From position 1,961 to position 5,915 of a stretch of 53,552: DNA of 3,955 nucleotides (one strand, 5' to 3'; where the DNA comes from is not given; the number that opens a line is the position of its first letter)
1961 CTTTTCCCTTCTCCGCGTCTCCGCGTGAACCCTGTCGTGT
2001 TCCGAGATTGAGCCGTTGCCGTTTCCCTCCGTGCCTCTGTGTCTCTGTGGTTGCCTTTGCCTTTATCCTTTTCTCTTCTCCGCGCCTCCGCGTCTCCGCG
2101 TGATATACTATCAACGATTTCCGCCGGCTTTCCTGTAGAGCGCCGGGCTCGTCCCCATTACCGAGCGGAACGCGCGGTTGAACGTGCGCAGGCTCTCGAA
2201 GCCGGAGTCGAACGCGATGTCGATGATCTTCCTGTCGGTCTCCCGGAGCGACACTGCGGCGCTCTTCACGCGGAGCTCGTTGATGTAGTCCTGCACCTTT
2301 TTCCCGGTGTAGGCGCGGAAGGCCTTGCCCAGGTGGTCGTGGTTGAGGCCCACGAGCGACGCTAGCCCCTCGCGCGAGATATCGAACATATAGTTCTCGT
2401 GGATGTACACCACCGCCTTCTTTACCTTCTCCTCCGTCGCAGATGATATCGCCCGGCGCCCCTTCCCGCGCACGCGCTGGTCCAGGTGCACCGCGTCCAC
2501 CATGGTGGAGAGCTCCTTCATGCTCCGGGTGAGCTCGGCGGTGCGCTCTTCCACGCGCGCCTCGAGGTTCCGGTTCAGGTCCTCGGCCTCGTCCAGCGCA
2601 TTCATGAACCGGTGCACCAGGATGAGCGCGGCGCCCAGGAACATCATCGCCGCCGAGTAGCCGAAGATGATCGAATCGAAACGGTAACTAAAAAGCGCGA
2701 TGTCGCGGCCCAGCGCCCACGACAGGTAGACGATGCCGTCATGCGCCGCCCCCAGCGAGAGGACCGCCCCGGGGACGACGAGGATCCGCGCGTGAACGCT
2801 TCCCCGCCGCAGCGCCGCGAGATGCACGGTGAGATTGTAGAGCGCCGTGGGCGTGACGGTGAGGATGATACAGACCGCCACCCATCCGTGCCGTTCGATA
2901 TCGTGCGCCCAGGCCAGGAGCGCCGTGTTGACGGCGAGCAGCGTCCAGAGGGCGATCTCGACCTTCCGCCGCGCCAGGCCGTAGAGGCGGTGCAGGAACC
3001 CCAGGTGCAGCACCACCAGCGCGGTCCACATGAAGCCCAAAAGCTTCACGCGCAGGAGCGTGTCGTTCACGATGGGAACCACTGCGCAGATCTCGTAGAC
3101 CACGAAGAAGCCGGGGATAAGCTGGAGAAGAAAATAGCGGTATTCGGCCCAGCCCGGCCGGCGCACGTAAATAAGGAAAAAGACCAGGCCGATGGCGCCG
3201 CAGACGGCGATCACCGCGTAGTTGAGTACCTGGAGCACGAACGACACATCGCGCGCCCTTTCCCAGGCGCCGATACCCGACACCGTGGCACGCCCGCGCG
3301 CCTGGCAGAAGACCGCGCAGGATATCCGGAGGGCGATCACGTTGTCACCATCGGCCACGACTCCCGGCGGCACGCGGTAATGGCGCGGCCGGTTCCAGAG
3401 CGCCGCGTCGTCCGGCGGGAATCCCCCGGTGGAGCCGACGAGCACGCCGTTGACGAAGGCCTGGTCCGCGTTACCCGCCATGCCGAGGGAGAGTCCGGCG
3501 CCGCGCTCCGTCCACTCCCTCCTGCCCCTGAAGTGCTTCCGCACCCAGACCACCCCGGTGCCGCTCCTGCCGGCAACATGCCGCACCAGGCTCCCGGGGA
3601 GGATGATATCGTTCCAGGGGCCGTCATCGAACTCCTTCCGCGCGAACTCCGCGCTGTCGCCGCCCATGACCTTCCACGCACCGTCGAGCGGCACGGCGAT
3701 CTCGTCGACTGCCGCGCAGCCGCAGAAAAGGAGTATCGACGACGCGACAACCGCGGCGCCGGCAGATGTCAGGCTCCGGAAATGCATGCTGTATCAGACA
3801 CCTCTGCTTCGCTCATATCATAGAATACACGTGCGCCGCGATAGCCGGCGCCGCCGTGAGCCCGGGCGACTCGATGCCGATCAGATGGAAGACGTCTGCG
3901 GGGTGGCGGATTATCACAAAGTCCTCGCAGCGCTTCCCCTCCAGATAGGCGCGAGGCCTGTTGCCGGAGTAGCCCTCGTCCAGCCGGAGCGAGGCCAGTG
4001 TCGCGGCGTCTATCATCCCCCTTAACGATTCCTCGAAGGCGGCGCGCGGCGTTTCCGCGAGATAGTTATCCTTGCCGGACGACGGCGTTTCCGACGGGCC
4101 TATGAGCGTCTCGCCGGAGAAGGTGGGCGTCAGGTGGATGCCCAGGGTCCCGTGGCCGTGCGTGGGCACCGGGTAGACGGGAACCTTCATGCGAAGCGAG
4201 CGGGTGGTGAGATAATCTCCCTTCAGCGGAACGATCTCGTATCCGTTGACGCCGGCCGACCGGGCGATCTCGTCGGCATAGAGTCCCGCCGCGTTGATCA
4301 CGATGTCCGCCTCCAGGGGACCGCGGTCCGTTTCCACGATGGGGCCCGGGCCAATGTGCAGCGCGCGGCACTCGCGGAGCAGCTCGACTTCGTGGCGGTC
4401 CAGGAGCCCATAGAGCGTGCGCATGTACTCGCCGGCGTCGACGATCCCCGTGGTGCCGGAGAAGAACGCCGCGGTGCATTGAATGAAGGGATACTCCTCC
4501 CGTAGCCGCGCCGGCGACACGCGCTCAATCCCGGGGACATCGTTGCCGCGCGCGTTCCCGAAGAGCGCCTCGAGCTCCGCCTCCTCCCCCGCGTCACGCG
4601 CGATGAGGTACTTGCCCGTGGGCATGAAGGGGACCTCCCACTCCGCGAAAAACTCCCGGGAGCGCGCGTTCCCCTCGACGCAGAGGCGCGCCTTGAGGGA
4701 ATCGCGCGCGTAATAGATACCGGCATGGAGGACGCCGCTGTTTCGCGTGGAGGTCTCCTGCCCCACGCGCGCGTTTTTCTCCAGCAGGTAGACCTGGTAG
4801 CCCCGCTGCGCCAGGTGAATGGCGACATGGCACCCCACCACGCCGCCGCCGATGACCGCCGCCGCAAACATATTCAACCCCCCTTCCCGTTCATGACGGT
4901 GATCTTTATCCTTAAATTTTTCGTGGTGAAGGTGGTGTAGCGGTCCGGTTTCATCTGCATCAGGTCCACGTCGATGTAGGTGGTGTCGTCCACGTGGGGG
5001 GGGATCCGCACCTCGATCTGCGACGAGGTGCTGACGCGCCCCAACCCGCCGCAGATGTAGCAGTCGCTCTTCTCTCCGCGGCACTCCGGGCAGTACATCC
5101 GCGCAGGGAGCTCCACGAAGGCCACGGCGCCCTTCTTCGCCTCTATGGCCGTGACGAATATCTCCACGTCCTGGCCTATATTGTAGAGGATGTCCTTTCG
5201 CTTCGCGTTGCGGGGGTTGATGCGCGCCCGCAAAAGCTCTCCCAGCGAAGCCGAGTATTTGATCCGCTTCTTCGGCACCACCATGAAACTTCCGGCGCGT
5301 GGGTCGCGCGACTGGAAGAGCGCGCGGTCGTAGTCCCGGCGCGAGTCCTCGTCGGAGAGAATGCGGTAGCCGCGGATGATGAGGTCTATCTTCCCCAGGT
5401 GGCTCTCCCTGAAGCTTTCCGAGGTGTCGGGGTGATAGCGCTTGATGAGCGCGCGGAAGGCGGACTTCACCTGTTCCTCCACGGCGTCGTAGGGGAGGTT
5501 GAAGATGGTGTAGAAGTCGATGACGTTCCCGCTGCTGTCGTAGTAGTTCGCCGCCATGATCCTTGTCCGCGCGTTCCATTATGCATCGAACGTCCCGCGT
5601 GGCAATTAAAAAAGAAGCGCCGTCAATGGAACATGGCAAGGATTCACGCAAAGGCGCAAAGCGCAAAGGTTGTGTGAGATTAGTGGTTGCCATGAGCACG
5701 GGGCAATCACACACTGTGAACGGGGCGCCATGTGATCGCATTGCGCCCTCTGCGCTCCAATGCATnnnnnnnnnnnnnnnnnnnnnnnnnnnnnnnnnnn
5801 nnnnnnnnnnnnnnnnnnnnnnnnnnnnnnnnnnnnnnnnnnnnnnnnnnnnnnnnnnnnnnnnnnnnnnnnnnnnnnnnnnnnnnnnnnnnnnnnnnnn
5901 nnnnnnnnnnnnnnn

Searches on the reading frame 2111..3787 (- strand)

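Call 56: search_protein_families(library=pfam, proteins=[window:2111-3787:-], max_evalue=0.01)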
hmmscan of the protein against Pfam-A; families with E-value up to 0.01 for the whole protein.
window:2111-3787:- (558 aa): 3 families
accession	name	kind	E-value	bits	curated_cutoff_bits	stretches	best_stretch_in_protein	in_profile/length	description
PF12833.13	HTH_18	-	5.1e-20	72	33.6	1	475-553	1-79/80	Helix-turn-helix domain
PF00165.29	HTH_AraC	-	1.5e-12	47.8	26.6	1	517-553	7-42/42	Bacterial regulatory helix-turn-helix proteins, AraC family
PF13364.12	BetaGal_ABD2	-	0.0049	18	23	1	73-154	31-105/112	Beta-galactosidase second all-beta domain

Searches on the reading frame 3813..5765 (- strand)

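Call 56: search_protein_families(library=pfam, proteins=[window:3813-5765:-], max_evalue=0.01)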
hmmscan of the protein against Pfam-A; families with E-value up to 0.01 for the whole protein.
window:3813-5765:- (650 aa): 9 families
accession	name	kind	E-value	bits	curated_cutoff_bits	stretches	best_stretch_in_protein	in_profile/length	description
PF01266.30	DAO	-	1.7e-60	205.9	27.9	1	303-646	3-350/353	FAD dependent oxidoreductase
PF13450.12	NAD_binding_8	-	2.3e-06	28.2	21.9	1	304-342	1-39/68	NAD(P)-binding Rossmann-like domain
PF07992.20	Pyr_redox_2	-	1.1e-05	25.4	26.1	1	301-340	144-183/291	Pyridine nucleotide-disulphide oxidoreductase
PF00070.33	Pyr_redox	-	0.00022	22.1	22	1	302-335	2-35/82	Pyridine nucleotide-disulphide oxidoreductase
PF13738.12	Pyr_redox_3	-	0.0012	18.6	30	0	303-336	168-201/305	Pyridine nucleotide-disulphide oxidoreductase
PF03486.20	HI0933_like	-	0.0013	18.6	50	1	302-337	3-38/244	HI0933-like protein Rossmann domain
PF00890.30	FAD_binding_2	-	0.0013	18.5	20.4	1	303-345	3-44/414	FAD binding domain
PF02737.24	3HCDH_N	-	0.0035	17.7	22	1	302-336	2-36/180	3-hydroxyacyl-CoA dehydrogenase, NAD binding domain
PF01134.28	GIDA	-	0.0063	16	22.1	1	303-333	3-33/391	Glucose inhibited division protein A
